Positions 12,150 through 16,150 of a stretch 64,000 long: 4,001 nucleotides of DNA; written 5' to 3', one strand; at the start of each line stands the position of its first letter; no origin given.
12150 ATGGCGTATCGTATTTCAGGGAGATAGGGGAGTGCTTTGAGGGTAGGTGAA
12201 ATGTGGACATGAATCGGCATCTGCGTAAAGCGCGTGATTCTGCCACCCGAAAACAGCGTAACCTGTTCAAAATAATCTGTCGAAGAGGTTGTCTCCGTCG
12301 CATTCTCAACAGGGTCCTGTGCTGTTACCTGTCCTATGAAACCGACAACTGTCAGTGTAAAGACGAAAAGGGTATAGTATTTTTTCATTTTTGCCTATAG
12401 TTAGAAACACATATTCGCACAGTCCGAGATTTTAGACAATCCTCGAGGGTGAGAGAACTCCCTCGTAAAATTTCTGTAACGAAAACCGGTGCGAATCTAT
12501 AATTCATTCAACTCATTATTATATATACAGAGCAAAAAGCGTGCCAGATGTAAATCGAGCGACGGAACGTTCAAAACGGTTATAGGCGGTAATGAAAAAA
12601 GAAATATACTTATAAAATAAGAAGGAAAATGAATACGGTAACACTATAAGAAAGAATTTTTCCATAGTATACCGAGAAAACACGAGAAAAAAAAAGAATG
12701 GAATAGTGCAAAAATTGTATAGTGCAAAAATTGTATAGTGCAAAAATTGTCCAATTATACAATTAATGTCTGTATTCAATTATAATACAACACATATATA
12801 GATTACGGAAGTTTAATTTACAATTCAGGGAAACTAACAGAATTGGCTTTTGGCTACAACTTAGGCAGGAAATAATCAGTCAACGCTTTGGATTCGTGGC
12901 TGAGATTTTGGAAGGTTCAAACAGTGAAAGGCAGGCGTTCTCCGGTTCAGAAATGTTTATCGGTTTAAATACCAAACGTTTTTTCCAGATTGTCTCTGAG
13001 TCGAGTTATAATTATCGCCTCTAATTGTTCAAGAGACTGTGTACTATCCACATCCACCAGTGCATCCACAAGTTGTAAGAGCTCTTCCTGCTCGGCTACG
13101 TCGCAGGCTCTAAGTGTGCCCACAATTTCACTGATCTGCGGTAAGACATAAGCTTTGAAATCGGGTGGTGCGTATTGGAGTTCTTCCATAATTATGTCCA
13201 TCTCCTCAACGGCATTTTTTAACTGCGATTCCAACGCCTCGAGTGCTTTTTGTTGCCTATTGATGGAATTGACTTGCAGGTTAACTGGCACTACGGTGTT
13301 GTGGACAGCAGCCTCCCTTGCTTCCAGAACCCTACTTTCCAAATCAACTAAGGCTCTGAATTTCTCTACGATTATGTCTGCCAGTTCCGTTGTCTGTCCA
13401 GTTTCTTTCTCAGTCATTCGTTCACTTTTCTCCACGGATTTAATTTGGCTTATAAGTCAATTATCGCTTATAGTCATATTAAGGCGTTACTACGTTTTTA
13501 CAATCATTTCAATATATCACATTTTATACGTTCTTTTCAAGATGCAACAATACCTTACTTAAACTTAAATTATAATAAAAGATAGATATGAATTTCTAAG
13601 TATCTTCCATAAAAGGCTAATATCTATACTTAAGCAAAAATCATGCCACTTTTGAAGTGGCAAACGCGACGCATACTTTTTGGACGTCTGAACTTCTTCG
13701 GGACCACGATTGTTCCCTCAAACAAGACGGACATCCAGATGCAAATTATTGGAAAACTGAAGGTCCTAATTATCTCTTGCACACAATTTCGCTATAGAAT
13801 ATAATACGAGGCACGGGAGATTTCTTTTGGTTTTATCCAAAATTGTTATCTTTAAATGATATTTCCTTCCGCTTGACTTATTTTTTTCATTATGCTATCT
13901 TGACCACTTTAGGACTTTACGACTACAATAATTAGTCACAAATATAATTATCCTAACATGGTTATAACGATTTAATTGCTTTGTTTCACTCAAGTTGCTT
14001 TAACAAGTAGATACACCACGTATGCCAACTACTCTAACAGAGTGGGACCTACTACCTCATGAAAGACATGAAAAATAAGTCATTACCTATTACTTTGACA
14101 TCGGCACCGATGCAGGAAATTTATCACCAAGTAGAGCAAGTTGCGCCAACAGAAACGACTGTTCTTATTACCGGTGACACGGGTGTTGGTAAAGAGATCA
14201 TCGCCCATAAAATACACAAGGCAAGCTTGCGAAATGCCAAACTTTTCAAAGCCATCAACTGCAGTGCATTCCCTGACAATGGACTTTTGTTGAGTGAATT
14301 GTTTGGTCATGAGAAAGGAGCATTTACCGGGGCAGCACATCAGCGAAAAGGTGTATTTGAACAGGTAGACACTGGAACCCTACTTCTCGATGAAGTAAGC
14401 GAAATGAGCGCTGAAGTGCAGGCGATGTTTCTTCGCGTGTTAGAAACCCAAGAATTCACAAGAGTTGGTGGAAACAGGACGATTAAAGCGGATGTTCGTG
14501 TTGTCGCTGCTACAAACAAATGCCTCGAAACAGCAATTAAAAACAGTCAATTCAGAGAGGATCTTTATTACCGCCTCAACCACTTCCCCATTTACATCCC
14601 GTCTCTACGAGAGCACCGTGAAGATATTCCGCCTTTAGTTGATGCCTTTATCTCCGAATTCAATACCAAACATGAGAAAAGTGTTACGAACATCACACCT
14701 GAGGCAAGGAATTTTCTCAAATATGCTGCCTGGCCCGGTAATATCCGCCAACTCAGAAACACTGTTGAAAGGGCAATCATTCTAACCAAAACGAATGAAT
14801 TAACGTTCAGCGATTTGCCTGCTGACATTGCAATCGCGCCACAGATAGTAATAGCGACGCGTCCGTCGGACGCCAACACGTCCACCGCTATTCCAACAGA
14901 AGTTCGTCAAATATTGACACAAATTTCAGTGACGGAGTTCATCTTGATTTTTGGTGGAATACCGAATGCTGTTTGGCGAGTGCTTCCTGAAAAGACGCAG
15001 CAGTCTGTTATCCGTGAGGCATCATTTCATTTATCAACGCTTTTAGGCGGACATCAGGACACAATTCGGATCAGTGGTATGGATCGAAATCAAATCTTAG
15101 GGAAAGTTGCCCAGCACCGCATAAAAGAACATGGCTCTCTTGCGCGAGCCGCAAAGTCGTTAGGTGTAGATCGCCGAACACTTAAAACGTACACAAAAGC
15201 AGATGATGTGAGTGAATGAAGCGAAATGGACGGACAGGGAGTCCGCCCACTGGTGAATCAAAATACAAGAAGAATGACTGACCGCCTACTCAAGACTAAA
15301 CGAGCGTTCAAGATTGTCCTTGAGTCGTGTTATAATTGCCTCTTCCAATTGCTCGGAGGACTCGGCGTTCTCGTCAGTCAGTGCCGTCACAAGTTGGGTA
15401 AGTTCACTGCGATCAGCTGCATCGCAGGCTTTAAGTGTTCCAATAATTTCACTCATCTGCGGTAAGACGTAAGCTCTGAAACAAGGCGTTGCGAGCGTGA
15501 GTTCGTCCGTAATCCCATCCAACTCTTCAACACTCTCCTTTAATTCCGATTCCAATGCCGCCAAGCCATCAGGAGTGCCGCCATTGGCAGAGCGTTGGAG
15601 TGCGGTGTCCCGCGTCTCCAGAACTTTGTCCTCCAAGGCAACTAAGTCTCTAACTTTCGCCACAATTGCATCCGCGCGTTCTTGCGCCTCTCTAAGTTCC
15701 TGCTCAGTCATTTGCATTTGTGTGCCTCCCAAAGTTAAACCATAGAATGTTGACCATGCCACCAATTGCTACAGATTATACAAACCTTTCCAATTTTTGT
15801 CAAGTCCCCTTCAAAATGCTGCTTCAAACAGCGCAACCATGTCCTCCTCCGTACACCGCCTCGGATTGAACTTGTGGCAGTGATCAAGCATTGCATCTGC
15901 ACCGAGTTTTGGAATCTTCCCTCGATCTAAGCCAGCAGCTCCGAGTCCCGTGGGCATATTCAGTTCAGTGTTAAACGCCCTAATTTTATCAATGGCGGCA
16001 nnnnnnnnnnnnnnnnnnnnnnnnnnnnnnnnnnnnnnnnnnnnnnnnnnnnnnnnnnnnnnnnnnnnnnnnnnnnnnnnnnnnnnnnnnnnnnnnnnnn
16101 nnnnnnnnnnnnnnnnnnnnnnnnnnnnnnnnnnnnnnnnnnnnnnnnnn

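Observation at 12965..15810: PspF-like module: a sensorless sigma-54 activator flanked by two paralogous small helical proteins, one behind a sigma-54 promoter and one behind a consensus sigma-70 promoter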

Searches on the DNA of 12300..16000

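Call 60: search_rna_families(source=window, start=12300, end=16000, threshold=evalue, max_evalue=1)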
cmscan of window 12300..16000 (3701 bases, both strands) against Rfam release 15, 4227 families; matches with E-value up to 1: 0.
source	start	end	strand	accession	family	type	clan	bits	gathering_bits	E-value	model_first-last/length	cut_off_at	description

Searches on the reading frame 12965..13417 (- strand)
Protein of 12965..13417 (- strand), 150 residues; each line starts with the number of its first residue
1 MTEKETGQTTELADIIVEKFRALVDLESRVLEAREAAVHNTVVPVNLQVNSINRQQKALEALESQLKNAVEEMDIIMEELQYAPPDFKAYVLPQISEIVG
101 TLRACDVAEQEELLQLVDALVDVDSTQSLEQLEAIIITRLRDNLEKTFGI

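Call 3: search_protein_families(library=pfam, proteins=[window:12965-13417:-], max_evalue=1)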
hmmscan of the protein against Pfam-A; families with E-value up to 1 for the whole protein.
window:12965-13417:- (150 aa): 0 families

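Call 4: search_protein_families(library=ncbifam, proteins=[window:12965-13417:-], max_evalue=1)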
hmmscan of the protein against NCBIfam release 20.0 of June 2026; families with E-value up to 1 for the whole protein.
window:12965-13417:- (150 aa): 5 families
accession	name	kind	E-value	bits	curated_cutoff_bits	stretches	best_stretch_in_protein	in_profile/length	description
NF003631.0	PRK05270.1-5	subfamily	0.0015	17.6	765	1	5-49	312-356/493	UDP-glucose--hexose-1-phosphate uridylyltransferase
NF009646.0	PRK13182.1-1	equivalog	0.015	15.2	262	1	13-94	45-127/180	chromosome-anchoring protein RacA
NF003629.0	PRK05270.1-2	subfamily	0.053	12.4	628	1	4-47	320-363/508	UDP-glucose--hexose-1-phosphate uridylyltransferase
NF046104.1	PptglHdxlasePcsB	equivalog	0.08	12.1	450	1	29-80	42-93/400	peptidoglycan hydrolase PcsB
NF033885.1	conj_TraP_IncI1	equivalog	0.15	11.8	135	1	18-86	78-146/217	conjugal transfer protein TraP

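Call 14: find_homologous_proteins(query=window:12965-13417:-, max_evalue=0.001)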
Query window:12965-13417:- (150 aa): 177 proteins with E <= 0.001 among 399 candidates; the best 120 are listed.
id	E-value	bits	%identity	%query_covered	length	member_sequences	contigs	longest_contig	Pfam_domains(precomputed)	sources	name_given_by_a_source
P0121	1.7e-84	298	100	100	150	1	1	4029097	-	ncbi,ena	-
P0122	6.1e-68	245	85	100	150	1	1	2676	-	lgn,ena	-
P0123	5.1e-66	239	81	100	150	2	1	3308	-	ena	-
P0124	7.1e-66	238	81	93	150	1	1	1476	-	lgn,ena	-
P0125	2.2e-64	233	81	100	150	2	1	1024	-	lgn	-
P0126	6.5e-64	232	79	100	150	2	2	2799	-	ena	-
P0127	6.4e-48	180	66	99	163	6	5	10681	-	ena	-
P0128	2.4e-47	178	67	99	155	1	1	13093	-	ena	-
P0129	3.4e-46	174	67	99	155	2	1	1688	-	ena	-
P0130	3.3e-45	171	64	100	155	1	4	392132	-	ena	-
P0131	4.7e-45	171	65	99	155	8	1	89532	-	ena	-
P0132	6.5e-45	170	65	99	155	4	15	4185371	-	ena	-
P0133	1.4e-44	169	63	99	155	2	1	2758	-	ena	-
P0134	1.2e-43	166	66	100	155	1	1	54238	-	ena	-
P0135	1.7e-43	166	65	99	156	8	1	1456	-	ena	-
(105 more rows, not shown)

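Call 41: search_protein_families(library=padloc, proteins=[window:12965-13417:-], max_evalue=1)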
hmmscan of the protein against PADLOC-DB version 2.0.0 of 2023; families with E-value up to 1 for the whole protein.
window:12965-13417:- (150 aa): 2 families
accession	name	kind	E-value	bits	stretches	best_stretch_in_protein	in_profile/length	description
PDLC00518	JetC1|JetC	-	0.012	11.5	1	8-83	239-315/1112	DUF3584 domain; MukB-like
PDLC02094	Cas5b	-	0.013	12.7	1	16-125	123-233/358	-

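Call 42: search_protein_families(library=phrogs, proteins=[window:12965-13417:-], max_evalue=1)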
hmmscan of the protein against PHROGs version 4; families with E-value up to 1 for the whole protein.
window:12965-13417:- (150 aa): 1 family
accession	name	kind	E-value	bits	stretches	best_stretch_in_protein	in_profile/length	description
phrog_26980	-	unknown function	0.47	11.2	1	3-72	17-85/228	-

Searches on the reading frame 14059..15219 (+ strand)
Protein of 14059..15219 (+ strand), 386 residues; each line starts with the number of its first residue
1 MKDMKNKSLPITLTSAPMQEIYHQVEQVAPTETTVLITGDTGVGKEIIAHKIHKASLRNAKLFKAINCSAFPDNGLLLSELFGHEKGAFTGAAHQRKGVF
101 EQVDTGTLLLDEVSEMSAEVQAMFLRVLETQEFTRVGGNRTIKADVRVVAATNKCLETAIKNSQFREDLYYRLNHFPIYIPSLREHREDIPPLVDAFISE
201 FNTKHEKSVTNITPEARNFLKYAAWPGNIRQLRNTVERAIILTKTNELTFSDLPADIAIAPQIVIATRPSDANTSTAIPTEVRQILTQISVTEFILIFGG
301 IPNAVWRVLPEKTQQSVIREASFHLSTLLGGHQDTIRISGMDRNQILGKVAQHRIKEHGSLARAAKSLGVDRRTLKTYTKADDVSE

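Call 3: search_protein_families(library=pfam, proteins=[window:14059-15219:+], max_evalue=1)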
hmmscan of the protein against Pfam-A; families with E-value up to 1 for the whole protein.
window:14059-15219:+ (386 aa): 18 families
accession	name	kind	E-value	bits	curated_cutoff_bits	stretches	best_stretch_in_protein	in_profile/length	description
PF00158.32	Sigma54_activat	-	7.6e-65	218.1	20.2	1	14-178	4-167/168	Sigma-54 interaction domain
PF25601.1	AAA_lid_14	-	1.5e-25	89.2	27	1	184-258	1-75/87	AAA+ ATPase lid domain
PF14532.12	Sigma54_activ_2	-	4.6e-20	72.7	25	1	15-183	4-138/138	Sigma-54 interaction domain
PF01078.27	Mg_chelatase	-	1.4e-06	28.4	20.3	1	91-162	93-166/207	Magnesium chelatase, subunit ChlI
PF07724.20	AAA_2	-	1.7e-06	28.6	27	1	33-163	4-134/166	AAA domain (Cdc48 subfamily)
PF07728.20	AAA_5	-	1.2e-05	25.8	22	1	35-154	2-123/139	AAA domain (dynein-related subfamily)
PF00493.29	MCM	-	4.5e-05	23.1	23.3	1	31-155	56-174/224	MCM P-loop domain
PF00004.35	AAA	-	0.0019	19.1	21.2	1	35-155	1-111/131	ATPase family associated with various cellular activities (AAA)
PF20720.3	nSTAND3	-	0.0089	16.2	27.2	1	20-59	5-44/155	Novel STAND NTPase 3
PF13245.12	AAA_19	-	0.0091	16.6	25.1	1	29-137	8-124/134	AAA domain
PF07726.17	AAA_3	-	0.013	15.8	27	1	35-154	2-112/131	ATPase family associated with various cellular activities (AAA)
PF02954.25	HTH_8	-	0.018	15.2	22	1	358-375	18-35/42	Bacterial regulatory protein, Fis family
PF12775.13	AAA_7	-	0.022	14.8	25.8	1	25-70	26-71/181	P-loop containing dynein motor region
PF13191.12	AAA_16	-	0.06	14.3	32.6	1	20-71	11-63/167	AAA ATPase domain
PF05729.18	NACHT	-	0.097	12.9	26.7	1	34-122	2-99/167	NACHT domain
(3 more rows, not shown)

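Call 4: search_protein_families(library=ncbifam, proteins=[window:14059-15219:+], max_evalue=1)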
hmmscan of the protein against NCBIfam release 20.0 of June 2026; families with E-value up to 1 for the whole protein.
window:14059-15219:+ (386 aa): 28 families (the best 25 are shown)
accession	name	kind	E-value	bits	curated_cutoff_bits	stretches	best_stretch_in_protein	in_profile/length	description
TIGR01817.1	nifA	equivalog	3.3e-94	316.6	528.85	1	13-256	200-441/534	nif-specific transcriptional activator NifA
TIGR01818.1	ntrC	equivalog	1e-86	291.6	558.6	1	5-349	130-459/463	nitrogen regulation protein NR(I)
NF041552.1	TF_PrdR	equivalog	6.1e-84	282.4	795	1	14-258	272-515/577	sigma-54 dependent transcriptional regulator PrdR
NF038308.1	RNA_repair_RtcR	equivalog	1.7e-83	281.3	650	1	11-259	182-438/530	RNA repair transcriptional activator RtcR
NF003451.0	PRK05022.1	equivalog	3.4e-83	280.1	476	1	8-264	189-439/512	nitric oxide reductase transcriptional regulator NorR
NF008469.0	PRK11361.1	equivalog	3.3e-82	276.6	714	1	13-262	146-394/461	acetoacetate metabolism transcriptional regulator AtoC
TIGR02915.1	PEP_resp_reg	equivalog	4.3e-80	269.7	502.6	1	14-254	144-383/445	PEP-CTERM-box response regulator transcription factor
NF050807.1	TransRegFlbDCaul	equivalog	3.2e-78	263.6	750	1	13-267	122-376/454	sigma-54-dependent transcriptional regulator FlbD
NF011958.0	PRK15429.1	equivalog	5.5e-78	263.2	830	1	15-262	385-630/692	formate hydrogenlyase transcriptional activator FlhA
NF041906.1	V4R_TF_MobR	exception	6e-76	256.1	999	1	15-247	238-469/544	phenol degradation transcriptional regulator MobR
NF007689.0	PRK10365.1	equivalog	2.7e-74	250.5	760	1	14-262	144-391/441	sigma-54-dependent response regulator transcription factor ZraR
NF051870.1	NAssimRespRegNtrX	equivalog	1.3e-72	245.2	600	1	11-258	141-386/452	nitrogen assimilation response regulator NtrX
TIGR02974.1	phageshock_pspF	equivalog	3.3e-71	240.2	443.55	1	17-263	7-253/336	phage shock protein operon transcriptional activator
NF041946.1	LuxO_transreg_Vib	equivalog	7.4e-71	239.3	800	1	14-269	138-392/463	quorum-sensing sigma-54 dependent transcriptional regulator LuxO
NF008085.0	PRK10820.1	equivalog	9.7e-70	235.6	576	1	12-253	207-447/520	transcriptional regulator TyrR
NF008622.0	PRK11608.1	equivalog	7.6e-58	196.1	529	1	18-288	15-285/329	phage shock protein operon transcriptional activator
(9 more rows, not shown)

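Call 41: search_protein_families(library=padloc, proteins=[window:14059-15219:+], max_evalue=1)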
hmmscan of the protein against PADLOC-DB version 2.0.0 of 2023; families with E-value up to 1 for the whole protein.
window:14059-15219:+ (386 aa): 5 families
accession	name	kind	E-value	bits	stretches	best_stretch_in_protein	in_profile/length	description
PDLC01995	RtcR_PspF2--CARF_AAA_HTH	-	8.6e-97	323.2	1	10-262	168-418/481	-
PDLC01993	RtcR--CARF_AAA_HTH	-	6.4e-55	184.5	1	15-259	186-438/523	-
PDLC01994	RtcR_PspF1--CARF_AAA_HTH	-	1.7e-53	180.4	1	11-380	160-466/468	-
PDLC04606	PDC-M37B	-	1e-09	36.1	1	35-242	177-381/390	-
PDLC04605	PDC-M37B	-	1.7e-05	22.1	1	35-241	307-508/518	-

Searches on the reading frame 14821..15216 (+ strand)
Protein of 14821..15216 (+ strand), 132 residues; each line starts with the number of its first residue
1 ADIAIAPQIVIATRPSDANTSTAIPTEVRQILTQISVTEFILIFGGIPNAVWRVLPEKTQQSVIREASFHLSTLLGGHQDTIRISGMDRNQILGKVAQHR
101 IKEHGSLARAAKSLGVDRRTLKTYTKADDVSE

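Call 43: find_homologous_proteins(query=window:14821-15216:+, max_evalue=0.001)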
Query window:14821-15216:+ (132 aa): 10 proteins with E <= 0.001 among 19 candidates.
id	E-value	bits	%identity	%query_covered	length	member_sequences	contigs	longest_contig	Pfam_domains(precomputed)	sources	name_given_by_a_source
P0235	9.4e-57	208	77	100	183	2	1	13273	PF25601.2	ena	-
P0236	8.8e-56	205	87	84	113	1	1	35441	-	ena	-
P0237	5.6e-53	196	80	89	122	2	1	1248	-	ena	-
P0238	4.3e-44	168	66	97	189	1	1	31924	PF25601.2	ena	-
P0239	1.0e-42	163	85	69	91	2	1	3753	-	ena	-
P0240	3.4e-38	149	68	80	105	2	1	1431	-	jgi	-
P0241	3.3e-37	145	58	94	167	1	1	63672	PF25601.2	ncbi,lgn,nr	ncbi:hypothetical protein JT359_10870 [Candidatus Poribacteria bacterium]|nr:hypothetical protein [C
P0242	2.0e-32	130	80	60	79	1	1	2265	-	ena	-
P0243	3.6e-27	113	76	58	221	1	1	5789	PF00158.33,PF25601.2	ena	-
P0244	2.0e-10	59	87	29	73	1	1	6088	-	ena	-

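Call 61: predict_structure(alignment_id=A4)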
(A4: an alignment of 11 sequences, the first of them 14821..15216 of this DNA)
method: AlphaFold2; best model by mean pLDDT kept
length: 132 residues; sequences in the alignment: 11
mean_pLDDT: 60.3   pTM: 0.38
mean pLDDT of the five models: 60.3, 58.8, 55.0, 54.4, 53.6
residues with pLDDT >= 90: 0; 70-90: 44; 50-70: 51; < 50: 37
segments of 3 or more residues with pLDDT < 50: 1-22, 78-87, 128-132
pLDDT, mean of each block of 10 residues (from residue 1): 36 36 54 64 66 77 69 57 44 68 81 75 63 30
secondary structure, 60 per line:
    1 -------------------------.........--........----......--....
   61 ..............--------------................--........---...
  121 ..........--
elements in order: H26-34 H37-44 H49-54 H57-74 H89-104 H107-114 H118-130

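Call 65: fold_search(model_id=the predicted structure, library=pdb)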
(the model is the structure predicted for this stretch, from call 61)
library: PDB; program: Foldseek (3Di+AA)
matches with E <= 10: 115; with E <= 0.001: 0
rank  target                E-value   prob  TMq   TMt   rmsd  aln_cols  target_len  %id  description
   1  4u7b_A                1.5e+00  0.13  0.24  0.11  18.4       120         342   12  Crystal structure of a pre-cleavage Mos1 transpososome (released 2015-02-11)
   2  2x48_A                1.6e+00  0.82  0.25  0.54   6.2        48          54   23  ORF 55 from Sulfolobus islandicus rudivirus 1 (released 2010-07-21)
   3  9pfo_E                1.6e+00  0.13  0.22  0.22  14.7       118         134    9  Structure of POU2F3 POU domains bound to coactivator OCA-T2 and DNA (2.1 angstrom resolution) (released 2025-10-01)
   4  1qb2_A                1.9e+00  0.10  0.18  0.21  11.8       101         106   18  CRYSTAL STRUCTURE OF THE CONSERVED SUBDOMAIN OF HUMAN PROTEIN SRP54M AT 2.1A RESOLUTION: EVIDENCE FOR THE MECHANISM OF (released 1999-10-20)
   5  7s03_A                2.1e+00  0.12  0.23  0.28  18.8       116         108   14  DNA-binding domain of human SETMAR in complex with Hsmar1 terminal inverted repeat (TIR) DNA (released 2022-08-03)
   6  4y15_A                2.9e+00  0.16  0.23  0.14  14.8        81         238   18  SdiA in complex with 3-oxo-C6-homoserine lactone (released 2015-04-08)
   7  9pfn_A                2.9e+00  0.09  0.23  0.22  14.7       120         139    9  Structure of POU2F3 POU domains bound to coactivator OCA-T2 and DNA (2.8 angstrom resolution) (released 2025-10-01)
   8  9ls7_D                3.0e+00  0.04  0.16  0.13  13.5       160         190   14  The crystal structure of human RyR3 Repeat12 domain complex with RI-2 and AMP-PCP (released 2025-10-22)
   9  2hin_B                3.4e+00  0.82  0.23  0.47   3.8        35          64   17  Structure of N15 Cro at 1.05 A: an ortholog of lambda Cro with a completely different but equally effective dimerizati (released 2007-07-10)
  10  7d98_P                3.4e+00  0.69  0.25  0.12   2.3        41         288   29  Crystal structure of full-length CbnR complexed with the target DNA complex (released 2021-03-10)
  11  9pfo_M                3.4e+00  0.10  0.23  0.22  14.7       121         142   10  Structure of POU2F3 POU domains bound to coactivator OCA-T2 and DNA (2.1 angstrom resolution) (released 2025-10-01)
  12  9hre_C                3.4e+00  0.06  0.18  0.22  13.3       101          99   13  Peptide-substrate-binding (PSB) domain of human type I collagen prolyl 4-hydroxylase complexed with Pro-Hyp-Gly-Pro-Al (released 2025-09-24)
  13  9iyz_A                3.5e+00  0.80  0.28  0.42   2.4        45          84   20  Crystal Structure of the Acinetobacter baumannii LysR family regulator AceR DNA-binding domain (P321) (released 2025-08-06)
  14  4y13                  3.7e+00  0.14  0.23  0.13  13.4        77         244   19  SdiA in complex with octanoyl-rac-glycerol (released 2015-04-08)
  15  9pfp_A                3.9e+00  0.07  0.21  0.21  16.4       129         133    8  Structure of POU2F3 POU domains bound to coactivator OCA-T1 and DNA (released 2025-10-01)
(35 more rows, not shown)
